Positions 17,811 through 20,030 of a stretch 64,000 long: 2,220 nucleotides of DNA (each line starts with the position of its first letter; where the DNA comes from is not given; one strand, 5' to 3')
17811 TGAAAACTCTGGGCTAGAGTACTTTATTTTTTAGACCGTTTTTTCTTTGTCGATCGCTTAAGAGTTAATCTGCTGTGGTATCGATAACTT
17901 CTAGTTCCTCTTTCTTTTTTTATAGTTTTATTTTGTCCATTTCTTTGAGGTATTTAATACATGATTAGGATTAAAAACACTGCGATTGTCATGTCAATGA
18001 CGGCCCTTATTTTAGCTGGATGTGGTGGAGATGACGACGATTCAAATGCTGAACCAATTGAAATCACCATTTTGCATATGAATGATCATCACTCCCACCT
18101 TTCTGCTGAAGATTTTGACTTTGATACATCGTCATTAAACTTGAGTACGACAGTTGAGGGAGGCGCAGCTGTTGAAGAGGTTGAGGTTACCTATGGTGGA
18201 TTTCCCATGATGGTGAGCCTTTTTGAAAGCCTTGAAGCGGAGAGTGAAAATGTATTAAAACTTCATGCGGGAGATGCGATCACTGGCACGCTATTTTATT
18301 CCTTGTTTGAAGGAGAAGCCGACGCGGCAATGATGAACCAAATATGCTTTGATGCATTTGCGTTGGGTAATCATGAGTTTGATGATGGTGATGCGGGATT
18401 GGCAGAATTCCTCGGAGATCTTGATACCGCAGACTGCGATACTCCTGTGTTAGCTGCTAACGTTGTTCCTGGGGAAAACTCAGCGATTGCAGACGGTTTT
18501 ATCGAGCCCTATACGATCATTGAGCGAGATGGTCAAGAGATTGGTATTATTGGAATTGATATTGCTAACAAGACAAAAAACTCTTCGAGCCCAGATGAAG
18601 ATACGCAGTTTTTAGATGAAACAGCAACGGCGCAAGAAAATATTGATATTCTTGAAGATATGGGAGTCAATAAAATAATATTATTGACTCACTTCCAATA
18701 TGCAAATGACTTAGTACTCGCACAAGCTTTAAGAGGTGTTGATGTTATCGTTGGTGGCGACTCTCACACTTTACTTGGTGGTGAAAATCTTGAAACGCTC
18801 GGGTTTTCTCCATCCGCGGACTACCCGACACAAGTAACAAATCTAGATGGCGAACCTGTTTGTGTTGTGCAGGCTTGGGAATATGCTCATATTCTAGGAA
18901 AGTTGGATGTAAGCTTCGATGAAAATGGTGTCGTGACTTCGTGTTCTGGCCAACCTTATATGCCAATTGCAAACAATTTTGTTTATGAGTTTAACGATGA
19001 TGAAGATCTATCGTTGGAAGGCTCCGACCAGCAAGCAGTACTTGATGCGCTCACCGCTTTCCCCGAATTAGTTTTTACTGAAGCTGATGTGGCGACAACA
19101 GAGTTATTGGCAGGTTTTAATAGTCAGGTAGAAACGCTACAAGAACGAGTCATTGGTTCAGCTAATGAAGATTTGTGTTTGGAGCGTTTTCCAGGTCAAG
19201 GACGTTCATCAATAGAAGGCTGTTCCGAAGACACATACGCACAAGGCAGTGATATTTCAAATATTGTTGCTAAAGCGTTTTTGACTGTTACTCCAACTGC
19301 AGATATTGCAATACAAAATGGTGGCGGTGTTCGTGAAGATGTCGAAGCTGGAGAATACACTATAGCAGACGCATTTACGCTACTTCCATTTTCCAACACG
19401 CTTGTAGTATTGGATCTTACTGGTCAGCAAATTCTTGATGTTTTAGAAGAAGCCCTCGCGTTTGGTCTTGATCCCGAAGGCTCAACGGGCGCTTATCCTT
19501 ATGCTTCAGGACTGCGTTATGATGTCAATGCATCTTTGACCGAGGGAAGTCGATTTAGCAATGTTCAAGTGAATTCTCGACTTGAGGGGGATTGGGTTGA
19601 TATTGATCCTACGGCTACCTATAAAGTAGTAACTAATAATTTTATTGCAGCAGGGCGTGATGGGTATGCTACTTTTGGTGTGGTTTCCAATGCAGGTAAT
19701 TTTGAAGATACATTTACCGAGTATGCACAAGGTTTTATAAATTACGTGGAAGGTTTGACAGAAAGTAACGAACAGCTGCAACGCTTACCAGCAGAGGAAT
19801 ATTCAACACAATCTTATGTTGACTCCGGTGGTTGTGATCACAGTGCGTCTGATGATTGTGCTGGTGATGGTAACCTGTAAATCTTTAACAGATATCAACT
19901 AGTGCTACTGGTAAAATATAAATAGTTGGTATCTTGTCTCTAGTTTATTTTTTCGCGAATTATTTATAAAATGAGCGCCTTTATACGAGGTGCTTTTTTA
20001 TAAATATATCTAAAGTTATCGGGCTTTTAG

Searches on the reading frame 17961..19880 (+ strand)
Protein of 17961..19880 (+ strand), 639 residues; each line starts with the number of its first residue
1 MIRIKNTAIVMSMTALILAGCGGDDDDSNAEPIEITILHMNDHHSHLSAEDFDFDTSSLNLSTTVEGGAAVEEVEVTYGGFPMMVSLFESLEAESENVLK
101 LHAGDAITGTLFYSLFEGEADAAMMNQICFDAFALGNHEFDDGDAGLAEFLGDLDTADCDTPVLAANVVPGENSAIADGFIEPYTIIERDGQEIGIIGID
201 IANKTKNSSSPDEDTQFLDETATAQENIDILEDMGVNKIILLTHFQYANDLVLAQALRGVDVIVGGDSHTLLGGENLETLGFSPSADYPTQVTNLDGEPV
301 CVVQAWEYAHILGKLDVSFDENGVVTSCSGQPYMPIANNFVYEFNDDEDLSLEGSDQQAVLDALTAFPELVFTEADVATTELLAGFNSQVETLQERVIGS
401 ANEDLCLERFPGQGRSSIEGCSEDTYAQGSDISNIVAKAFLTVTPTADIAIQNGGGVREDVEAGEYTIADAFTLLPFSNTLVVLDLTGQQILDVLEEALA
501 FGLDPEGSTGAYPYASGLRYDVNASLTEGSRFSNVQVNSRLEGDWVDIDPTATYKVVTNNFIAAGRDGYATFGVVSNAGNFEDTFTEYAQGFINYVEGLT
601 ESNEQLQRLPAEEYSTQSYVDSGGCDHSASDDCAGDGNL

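Call 8: search_protein_families(library=ncbifam, proteins=[window:17961-19880:+], max_evalue=1e-10)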
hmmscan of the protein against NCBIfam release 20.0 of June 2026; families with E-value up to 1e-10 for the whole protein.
window:17961-19880:+ (639 aa): 10 families
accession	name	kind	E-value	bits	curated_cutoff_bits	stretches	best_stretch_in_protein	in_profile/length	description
TIGR01530.1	nadN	equivalog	2.7e-138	461.9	436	1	35-596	1-546/550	NAD nucleotidase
NF006937.0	PRK09419.1-4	equivalog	1.5e-63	214.8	2554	2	90-336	672-928/1411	multifunctional 2',3'-cyclic-nucleotide 2'-phosphodiesterase/3'-nucleotidase/5'-nucleotidase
NF006935.0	PRK09419.1-2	equivalog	6.8e-58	196.3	2801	2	91-327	694-939/1445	multifunctional 2',3'-cyclic-nucleotide 2'-phosphodiesterase/3'-nucleotidase/5'-nucleotidase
NF007109.1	PRK09558.1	equivalog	5.9e-41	140.8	600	1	89-578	70-520/550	bifunctional UDP-sugar hydrolase/5'-nucleotidase UshA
NF006934.0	PRK09419.1-1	subfamily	1e-38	132.7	1646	2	432-596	939-1087/1174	multifunctional 2',3'-cyclic-nucleotide 2'-phosphodiesterase/3'-nucleotidase/5'-nucleotidase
NF040549.1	Nt5e_LPXTG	exception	5e-25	87.8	1050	1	431-588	416-595/731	cell surface ecto-5'-nucleotidase Nt5e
NF006936.0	PRK09419.1-3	equivalog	1.3e-24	85.9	2542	1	88-246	741-905/1212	multifunctional 2',3'-cyclic-nucleotide 2'-phosphodiesterase/3'-nucleotidase/5'-nucleotidase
NF047875.1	5nuc_LPXTG_Strp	exception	1.8e-21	76.3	1050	1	428-622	385-572/684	surface-anchored 5'-nucleotidase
TIGR04486.1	thiosulf_SoxB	equivalog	3.1e-19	68.7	550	1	78-271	114-301/556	thiosulfohydrolase SoxB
TIGR01390.1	CycNucDiestase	equivalog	7e-11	41.3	883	0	80-321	30-283/626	2',3'-cyclic-nucleotide 2'-phosphodiesterase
